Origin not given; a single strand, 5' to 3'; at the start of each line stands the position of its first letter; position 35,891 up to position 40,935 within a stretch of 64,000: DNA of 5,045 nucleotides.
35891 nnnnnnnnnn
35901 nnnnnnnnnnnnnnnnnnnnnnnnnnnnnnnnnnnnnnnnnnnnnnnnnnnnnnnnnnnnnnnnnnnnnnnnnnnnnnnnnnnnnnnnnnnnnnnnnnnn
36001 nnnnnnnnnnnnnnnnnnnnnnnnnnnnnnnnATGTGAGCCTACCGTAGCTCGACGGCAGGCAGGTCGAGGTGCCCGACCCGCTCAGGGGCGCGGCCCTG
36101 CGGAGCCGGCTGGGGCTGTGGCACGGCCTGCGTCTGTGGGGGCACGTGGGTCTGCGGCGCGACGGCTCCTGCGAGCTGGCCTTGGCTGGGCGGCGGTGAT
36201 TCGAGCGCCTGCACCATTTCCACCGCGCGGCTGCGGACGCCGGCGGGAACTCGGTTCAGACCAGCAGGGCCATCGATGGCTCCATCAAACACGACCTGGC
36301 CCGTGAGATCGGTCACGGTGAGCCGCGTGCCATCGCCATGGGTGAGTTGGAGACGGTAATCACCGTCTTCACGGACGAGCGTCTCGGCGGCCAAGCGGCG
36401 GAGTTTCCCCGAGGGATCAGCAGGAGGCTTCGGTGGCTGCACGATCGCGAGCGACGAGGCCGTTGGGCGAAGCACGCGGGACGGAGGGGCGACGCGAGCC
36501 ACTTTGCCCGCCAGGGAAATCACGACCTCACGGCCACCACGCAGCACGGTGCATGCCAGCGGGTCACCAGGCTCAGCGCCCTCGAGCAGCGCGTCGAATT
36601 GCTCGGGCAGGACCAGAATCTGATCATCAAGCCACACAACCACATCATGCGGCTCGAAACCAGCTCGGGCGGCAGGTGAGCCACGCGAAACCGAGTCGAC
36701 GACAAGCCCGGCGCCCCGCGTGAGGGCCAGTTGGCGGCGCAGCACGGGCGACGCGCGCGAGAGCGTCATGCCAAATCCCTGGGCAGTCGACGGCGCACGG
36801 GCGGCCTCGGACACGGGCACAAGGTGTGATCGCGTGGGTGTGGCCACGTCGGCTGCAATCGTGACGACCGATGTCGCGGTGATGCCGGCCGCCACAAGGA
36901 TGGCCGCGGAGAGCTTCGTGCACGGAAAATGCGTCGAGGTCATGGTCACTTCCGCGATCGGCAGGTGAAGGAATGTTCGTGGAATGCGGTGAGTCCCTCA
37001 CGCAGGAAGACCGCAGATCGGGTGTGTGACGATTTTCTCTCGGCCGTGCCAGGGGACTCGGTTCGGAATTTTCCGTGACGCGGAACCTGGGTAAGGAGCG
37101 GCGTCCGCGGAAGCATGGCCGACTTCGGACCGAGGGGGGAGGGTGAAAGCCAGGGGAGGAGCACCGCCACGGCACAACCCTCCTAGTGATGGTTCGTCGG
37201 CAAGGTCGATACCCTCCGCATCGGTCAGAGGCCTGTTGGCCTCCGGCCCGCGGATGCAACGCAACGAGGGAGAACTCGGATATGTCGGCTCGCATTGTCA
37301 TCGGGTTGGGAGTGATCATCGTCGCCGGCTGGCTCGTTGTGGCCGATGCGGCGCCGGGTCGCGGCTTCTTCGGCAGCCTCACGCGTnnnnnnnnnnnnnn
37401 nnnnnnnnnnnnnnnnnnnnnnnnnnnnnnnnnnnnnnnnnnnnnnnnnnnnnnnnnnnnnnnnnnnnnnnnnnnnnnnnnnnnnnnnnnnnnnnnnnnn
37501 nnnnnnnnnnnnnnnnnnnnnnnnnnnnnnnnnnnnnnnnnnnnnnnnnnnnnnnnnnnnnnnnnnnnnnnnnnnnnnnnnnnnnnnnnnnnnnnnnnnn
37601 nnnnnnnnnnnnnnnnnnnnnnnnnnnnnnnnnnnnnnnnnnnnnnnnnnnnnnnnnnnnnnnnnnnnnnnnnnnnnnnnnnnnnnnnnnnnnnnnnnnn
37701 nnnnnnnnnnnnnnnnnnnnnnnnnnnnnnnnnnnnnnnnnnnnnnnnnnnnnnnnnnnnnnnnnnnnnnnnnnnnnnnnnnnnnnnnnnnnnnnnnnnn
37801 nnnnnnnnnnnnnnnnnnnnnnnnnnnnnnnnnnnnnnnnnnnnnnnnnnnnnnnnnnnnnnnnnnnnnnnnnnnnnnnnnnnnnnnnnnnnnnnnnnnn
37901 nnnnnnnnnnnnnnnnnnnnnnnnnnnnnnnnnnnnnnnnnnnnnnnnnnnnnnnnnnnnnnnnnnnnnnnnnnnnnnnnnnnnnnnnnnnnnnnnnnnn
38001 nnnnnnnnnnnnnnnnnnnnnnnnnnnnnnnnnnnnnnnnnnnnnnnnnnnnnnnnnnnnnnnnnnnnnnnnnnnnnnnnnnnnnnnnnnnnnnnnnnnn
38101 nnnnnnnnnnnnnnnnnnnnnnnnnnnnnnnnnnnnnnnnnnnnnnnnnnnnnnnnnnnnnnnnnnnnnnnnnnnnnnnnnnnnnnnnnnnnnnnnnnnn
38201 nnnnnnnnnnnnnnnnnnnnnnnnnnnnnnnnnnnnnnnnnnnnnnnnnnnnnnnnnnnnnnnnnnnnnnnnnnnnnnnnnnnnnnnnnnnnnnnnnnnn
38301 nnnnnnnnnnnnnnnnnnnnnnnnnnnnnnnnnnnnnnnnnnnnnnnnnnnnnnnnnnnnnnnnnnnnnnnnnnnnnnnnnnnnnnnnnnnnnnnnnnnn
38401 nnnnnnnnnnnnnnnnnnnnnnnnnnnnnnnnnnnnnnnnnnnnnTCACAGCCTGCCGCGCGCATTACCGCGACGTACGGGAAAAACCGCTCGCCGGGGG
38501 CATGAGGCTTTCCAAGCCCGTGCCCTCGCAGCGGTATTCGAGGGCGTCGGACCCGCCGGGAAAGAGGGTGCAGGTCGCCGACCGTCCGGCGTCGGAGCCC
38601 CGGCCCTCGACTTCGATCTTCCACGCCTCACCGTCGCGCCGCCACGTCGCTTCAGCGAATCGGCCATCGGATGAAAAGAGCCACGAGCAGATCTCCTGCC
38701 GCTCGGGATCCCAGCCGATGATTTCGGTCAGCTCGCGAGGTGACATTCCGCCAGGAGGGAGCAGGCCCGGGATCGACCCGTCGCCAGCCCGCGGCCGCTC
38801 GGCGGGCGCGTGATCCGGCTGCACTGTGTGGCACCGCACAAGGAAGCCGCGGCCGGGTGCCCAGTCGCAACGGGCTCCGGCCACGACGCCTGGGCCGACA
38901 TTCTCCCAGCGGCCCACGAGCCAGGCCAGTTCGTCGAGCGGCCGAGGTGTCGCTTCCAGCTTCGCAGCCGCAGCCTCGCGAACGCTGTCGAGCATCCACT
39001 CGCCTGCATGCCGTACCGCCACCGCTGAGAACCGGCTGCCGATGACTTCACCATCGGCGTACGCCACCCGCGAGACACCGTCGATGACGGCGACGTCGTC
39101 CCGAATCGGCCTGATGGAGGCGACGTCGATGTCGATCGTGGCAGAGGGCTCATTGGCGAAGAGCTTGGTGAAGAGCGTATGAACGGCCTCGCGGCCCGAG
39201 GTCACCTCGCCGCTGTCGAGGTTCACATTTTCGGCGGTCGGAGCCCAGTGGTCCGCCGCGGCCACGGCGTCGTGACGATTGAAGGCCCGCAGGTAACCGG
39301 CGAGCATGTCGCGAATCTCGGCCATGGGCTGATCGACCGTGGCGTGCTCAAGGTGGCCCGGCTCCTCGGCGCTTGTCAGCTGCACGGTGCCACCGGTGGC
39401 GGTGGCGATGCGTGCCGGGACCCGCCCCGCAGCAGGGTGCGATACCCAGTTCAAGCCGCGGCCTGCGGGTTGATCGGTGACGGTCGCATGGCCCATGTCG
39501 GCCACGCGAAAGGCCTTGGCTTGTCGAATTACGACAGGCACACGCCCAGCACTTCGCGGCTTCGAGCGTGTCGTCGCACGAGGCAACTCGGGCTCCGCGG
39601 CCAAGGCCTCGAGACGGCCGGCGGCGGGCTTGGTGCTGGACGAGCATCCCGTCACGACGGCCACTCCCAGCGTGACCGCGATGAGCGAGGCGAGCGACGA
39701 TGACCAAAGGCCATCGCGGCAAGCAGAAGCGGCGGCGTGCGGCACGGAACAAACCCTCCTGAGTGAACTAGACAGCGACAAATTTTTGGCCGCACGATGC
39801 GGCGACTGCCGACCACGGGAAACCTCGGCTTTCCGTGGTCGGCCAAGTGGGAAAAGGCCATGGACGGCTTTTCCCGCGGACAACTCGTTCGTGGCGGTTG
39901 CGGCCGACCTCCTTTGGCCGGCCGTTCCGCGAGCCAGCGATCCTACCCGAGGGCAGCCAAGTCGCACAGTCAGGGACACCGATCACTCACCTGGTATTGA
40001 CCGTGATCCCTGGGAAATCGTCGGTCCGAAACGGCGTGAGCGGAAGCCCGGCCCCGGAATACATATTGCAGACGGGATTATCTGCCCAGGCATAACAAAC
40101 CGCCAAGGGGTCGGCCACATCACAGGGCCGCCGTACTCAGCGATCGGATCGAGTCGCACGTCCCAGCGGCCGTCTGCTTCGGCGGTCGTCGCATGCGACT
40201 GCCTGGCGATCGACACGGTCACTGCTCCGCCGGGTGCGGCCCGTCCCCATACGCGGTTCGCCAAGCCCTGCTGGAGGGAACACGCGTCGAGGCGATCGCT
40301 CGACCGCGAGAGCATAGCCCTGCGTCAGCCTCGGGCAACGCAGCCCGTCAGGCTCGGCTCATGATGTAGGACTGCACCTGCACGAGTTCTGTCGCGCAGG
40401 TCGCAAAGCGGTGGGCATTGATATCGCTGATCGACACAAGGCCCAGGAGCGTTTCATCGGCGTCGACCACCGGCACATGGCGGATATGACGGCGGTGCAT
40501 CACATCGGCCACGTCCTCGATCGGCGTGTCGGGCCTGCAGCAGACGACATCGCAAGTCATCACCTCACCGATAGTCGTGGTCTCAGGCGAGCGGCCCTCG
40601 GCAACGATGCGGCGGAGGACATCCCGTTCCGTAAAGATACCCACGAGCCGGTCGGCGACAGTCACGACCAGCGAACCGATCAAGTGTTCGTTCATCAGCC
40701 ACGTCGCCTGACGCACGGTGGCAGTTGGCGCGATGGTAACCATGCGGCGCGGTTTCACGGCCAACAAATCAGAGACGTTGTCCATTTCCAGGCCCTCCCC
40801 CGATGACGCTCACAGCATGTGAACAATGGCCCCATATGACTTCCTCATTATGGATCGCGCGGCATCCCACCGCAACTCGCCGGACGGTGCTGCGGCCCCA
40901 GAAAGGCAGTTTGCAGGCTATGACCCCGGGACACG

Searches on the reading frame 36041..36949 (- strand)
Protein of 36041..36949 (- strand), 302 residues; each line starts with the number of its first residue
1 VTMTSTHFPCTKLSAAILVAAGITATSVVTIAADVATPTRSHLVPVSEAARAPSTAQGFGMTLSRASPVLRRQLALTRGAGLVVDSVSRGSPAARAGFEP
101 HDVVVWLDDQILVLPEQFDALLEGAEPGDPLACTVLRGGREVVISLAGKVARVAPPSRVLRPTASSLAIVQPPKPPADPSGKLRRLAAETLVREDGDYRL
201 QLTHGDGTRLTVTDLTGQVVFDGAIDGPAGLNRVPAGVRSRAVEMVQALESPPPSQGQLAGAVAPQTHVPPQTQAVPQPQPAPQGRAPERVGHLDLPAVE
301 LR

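Call 22: search_protein_families(library=pfam, proteins=[window:36041-36949:-], max_evalue=0.001)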
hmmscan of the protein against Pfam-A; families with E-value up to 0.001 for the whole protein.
window:36041-36949:- (302 aa): 2 families
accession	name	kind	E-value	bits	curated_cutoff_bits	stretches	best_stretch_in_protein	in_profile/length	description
PF13180.12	PDZ_2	-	3e-08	34.3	27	1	76-144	12-76/80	PDZ domain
PF17820.7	PDZ_6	-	0.00015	21.9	27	1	83-123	1-41/54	PDZ domain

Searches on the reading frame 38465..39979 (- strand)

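Call 22: search_protein_families(library=pfam, proteins=[window:38465-39979:-], max_evalue=0.001)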
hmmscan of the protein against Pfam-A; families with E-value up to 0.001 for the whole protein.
window:38465-39979:- (504 aa): 3 families
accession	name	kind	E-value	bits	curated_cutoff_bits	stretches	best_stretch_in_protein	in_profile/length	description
PF13474.12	SnoaL_3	-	3.9e-10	40.5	22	1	222-330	1-111/121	SnoaL-like domain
PF14534.12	DUF4440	-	4.1e-08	34.1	25.2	1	222-330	1-107/107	Domain of unknown function (DUF4440)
PF12680.13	SnoaL_2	-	6.6e-06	27.1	27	1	228-286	3-59/102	SnoaL-like domain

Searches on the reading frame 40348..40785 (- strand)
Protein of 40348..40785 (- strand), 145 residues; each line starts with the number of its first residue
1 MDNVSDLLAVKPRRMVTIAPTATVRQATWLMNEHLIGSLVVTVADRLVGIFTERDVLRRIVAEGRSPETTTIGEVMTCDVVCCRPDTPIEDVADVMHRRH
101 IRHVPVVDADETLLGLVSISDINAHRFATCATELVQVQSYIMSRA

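Call 22: search_protein_families(library=pfam, proteins=[window:40348-40785:-], max_evalue=0.001)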
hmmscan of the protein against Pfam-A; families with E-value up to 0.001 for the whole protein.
window:40348-40785:- (145 aa): 1 family
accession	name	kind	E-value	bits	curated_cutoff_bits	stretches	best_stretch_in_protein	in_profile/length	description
PF00571.33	CBS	-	6.9e-27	94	24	2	72-122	1-51/57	CBS domain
